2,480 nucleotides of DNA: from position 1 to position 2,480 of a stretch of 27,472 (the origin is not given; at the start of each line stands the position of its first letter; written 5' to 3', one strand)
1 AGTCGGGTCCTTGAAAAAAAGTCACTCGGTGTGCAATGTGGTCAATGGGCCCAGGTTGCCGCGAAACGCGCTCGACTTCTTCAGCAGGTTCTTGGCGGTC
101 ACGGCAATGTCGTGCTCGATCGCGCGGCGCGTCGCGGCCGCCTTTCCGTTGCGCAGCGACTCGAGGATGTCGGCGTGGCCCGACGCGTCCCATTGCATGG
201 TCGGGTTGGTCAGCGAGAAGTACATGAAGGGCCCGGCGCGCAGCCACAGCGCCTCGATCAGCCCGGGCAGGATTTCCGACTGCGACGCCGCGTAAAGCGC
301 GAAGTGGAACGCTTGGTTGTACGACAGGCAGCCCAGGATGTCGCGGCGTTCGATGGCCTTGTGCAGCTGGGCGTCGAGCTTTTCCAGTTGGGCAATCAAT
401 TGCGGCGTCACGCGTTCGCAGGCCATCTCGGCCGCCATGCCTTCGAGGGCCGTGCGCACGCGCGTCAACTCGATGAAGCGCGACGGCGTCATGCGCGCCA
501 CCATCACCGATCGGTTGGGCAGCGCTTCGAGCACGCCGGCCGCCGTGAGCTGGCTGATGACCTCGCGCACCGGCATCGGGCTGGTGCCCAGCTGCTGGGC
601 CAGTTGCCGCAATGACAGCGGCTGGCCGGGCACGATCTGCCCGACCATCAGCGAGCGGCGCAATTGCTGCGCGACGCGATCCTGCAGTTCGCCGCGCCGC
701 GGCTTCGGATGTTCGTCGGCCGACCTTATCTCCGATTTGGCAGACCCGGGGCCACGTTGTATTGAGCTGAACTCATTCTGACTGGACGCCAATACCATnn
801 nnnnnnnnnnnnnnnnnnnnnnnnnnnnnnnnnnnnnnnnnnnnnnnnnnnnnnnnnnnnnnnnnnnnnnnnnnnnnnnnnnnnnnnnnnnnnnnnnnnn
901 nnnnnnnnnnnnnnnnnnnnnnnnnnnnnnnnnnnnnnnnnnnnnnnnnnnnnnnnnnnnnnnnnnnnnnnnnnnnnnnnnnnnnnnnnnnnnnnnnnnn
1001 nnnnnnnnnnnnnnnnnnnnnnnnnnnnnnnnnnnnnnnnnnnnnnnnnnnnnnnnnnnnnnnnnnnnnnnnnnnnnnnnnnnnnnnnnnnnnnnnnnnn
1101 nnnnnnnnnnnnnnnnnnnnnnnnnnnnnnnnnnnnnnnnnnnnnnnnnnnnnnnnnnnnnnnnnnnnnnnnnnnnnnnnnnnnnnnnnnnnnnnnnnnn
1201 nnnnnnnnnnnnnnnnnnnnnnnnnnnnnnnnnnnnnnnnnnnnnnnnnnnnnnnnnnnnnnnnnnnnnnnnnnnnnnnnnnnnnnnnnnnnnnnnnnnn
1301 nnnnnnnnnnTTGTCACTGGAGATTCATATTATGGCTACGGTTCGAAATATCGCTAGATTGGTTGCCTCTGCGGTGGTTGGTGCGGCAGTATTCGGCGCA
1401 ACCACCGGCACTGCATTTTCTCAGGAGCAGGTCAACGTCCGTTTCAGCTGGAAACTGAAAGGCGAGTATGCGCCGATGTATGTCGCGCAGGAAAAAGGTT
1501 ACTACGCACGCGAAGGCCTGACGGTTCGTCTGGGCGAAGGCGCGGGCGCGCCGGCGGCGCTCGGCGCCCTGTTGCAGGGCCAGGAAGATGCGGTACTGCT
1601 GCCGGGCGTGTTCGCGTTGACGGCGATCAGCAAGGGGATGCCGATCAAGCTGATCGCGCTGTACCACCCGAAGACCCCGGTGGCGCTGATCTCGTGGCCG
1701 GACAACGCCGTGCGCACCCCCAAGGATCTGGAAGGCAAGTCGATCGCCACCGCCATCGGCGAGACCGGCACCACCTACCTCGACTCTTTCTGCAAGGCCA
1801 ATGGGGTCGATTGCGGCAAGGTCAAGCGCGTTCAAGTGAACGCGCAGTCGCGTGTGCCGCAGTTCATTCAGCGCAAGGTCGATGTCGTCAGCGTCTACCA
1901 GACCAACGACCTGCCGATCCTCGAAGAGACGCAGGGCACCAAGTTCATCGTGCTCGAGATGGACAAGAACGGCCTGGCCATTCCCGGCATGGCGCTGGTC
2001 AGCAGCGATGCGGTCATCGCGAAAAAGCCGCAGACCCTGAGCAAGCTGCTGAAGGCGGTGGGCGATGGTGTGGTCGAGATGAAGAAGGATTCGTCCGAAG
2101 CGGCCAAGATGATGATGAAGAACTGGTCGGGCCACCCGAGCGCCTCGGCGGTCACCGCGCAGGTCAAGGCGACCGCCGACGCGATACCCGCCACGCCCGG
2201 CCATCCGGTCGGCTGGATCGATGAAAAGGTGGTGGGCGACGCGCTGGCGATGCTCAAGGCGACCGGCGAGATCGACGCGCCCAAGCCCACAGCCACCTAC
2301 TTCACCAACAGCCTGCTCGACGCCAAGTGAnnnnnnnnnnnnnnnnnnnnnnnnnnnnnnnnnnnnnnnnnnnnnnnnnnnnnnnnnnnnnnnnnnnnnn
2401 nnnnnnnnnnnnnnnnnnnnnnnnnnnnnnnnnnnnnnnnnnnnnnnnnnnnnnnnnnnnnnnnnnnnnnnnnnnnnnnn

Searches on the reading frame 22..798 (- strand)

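Call 8: search_protein_families(library=pfam, proteins=[window:22-798:-], max_evalue=0.001)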
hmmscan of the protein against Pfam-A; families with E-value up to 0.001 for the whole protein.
window:22-798:- (258 aa): 3 families
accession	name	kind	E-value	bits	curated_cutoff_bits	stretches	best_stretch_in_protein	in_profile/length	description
PF07729.17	FCD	-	3.5e-21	76.4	24.3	1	110-229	1-121/125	FCD domain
PF00392.27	GntR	-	5e-16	58.6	27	1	38-100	1-64/64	Bacterial regulatory proteins, gntR family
PF13412.12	HTH_24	-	0.00054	19.9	21.9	0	61-91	18-48/48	Winged helix-turn-helix DNA-binding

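Call 45: search_protein_families(library=ncbifam, proteins=[window:22-798:-], max_evalue=0.00001)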
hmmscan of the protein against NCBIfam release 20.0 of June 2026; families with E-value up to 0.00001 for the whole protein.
window:22-798:- (258 aa): 7 families
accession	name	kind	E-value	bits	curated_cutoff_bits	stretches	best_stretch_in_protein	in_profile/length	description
NF008504.0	PRK11414.1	equivalog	4.2e-31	108.4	225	1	38-224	12-201/221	GntR family transcriptional regulator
TIGR03338.1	phnR_burk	equivalog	1.6e-19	70.4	271.5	1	38-231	12-206/212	phosphonate utilization associated transcriptional regulator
NF007001.0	PRK09464.1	equivalog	2.4e-08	33.9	330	0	32-90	5-64/254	pyruvate dehydrogenase complex transcriptional repressor PdhR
NF008576.0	PRK11534.1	equivalog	2.9e-08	33.7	218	1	44-201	14-175/225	DNA-binding transcriptional regulator CsiR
NF007741.0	PRK10421.1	equivalog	3.1e-08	33.3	311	0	38-92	8-63/262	transcriptional regulator LldR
NF007442.0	PRK09990.1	equivalog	5.6e-08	32.5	301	1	34-178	7-170/256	transcriptional regulator GlcC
NF003011.0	PRK03837.1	subfamily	2.2e-07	30.8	260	1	80-234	76-229/241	transcriptional regulator NanR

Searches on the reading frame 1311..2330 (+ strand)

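Call 8: search_protein_families(library=pfam, proteins=[window:1311-2330:+], max_evalue=0.001)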
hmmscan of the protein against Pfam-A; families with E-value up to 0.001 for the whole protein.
window:1311-2330:+ (339 aa): 2 families
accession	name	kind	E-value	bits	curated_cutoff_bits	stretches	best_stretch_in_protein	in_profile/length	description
PF09084.16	NMT1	-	4.2e-36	125.3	20.5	1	52-264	3-216/216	NMT1/THI5 like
PF13379.11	NMT1_2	-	6.9e-09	36.3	24.7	1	39-252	4-233/252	NMT1-like family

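Call 45: search_protein_families(library=ncbifam, proteins=[window:1311-2330:+], max_evalue=0.00001)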
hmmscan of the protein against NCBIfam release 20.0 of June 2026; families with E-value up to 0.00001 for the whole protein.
window:1311-2330:+ (339 aa): 1 family
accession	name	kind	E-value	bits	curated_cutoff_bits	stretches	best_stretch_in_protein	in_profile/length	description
TIGR01728.1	SsuA_fam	subfamily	1.1e-17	64.2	163.5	1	54-273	12-232/290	aliphatic sulfonate ABC transporter substrate-binding protein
